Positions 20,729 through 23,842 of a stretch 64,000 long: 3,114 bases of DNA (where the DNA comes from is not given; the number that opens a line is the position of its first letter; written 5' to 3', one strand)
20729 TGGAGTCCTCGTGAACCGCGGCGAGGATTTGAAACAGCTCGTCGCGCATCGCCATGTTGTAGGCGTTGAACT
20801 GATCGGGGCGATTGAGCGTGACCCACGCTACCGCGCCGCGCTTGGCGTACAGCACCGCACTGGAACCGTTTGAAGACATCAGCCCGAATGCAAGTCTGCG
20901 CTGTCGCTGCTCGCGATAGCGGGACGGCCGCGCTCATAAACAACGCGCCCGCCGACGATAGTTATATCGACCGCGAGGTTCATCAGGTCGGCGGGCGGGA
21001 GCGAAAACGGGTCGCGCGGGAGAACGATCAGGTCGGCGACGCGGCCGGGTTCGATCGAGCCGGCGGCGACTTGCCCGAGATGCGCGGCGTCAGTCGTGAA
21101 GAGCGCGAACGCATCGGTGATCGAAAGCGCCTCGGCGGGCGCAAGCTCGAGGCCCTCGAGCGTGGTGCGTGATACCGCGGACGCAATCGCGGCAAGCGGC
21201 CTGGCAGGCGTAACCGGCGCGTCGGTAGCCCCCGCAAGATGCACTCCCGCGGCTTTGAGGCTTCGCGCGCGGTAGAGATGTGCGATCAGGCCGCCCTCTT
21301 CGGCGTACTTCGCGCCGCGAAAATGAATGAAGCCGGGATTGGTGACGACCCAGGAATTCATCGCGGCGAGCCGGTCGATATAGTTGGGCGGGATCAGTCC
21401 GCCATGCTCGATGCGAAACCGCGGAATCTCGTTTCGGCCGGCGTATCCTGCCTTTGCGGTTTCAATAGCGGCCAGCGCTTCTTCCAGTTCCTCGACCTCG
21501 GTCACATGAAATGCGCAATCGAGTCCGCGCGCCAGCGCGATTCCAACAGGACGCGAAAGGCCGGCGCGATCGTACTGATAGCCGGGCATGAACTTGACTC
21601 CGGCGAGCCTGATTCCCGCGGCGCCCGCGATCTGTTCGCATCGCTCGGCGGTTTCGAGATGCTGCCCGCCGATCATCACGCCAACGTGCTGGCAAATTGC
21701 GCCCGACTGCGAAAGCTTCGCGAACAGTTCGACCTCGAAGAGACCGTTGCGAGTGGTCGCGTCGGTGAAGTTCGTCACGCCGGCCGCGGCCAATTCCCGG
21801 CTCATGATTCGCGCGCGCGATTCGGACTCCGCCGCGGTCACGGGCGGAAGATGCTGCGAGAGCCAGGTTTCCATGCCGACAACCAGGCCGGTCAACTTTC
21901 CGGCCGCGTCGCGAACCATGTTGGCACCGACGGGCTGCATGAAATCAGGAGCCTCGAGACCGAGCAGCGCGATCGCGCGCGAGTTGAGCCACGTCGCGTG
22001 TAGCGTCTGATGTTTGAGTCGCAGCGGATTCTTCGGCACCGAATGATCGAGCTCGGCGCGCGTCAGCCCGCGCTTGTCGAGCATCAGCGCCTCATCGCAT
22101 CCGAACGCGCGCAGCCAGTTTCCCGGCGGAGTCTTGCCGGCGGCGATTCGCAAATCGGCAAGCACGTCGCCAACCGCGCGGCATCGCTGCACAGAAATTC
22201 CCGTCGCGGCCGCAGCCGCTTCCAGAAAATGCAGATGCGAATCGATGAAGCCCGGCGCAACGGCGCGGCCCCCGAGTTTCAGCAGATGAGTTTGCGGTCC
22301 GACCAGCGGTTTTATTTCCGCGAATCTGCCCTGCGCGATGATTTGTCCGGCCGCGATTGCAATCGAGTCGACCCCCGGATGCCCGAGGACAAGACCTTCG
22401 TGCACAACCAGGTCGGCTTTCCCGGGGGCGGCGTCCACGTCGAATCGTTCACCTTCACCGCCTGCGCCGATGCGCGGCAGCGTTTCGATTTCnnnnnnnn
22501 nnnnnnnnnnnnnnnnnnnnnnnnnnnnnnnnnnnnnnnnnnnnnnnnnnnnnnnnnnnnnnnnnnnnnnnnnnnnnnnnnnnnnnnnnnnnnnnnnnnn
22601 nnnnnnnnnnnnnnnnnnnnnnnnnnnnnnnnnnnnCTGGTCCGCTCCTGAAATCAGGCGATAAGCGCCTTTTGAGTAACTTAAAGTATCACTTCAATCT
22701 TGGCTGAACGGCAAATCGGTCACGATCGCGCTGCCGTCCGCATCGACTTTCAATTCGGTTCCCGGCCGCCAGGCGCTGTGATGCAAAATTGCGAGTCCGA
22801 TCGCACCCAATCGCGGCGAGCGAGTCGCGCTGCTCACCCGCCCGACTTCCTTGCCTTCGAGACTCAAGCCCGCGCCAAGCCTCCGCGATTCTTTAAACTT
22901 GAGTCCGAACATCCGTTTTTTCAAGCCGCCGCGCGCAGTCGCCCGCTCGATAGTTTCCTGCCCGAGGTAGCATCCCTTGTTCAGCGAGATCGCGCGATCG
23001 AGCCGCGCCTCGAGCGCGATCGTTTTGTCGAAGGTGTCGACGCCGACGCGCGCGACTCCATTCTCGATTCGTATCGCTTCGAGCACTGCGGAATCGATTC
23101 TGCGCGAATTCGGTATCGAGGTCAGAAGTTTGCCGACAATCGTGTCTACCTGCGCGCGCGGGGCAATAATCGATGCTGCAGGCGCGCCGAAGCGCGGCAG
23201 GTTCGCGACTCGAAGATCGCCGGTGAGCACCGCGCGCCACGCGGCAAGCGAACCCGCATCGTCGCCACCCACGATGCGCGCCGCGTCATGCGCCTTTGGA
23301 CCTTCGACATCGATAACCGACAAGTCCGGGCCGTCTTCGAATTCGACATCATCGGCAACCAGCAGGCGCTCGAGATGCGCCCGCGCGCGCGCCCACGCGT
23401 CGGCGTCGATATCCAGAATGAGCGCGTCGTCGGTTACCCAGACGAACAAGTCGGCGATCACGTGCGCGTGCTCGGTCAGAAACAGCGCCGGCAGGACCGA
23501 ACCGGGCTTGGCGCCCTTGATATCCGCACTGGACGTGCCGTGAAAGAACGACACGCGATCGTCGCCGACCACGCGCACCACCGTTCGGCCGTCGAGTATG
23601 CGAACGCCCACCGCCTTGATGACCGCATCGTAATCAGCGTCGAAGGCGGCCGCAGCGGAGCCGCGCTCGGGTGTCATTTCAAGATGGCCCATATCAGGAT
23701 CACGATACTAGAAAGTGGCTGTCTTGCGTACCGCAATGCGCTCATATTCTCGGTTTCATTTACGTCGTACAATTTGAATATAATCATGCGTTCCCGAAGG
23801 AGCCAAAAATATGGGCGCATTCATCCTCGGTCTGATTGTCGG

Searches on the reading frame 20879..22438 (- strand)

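Call 16: search_protein_families(library=pfam, proteins=[window:20879-22438:-], max_evalue=1e-10)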
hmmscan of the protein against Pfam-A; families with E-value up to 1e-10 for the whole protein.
window:20879-22438:- (519 aa): 2 families
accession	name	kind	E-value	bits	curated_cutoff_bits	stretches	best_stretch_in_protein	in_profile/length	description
PF07969.17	Amidohydro_3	-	3.4e-60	205.3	29.7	1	55-501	5-472/472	Amidohydrolase family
PF01979.26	Amidohydro_1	-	1.5e-16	61.1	25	1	187-500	22-345/345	Amidohydrolase family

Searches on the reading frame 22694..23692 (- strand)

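Call 16: search_protein_families(library=pfam, proteins=[window:22694-23692:-], max_evalue=1e-10)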
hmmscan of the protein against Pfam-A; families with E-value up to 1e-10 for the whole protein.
window:22694-23692:- (332 aa): 1 family
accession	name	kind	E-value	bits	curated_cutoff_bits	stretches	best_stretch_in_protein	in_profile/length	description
PF01571.26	GCV_T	-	9.9e-17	61.5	25.6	1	19-233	31-254/255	Aminomethyltransferase folate-binding domain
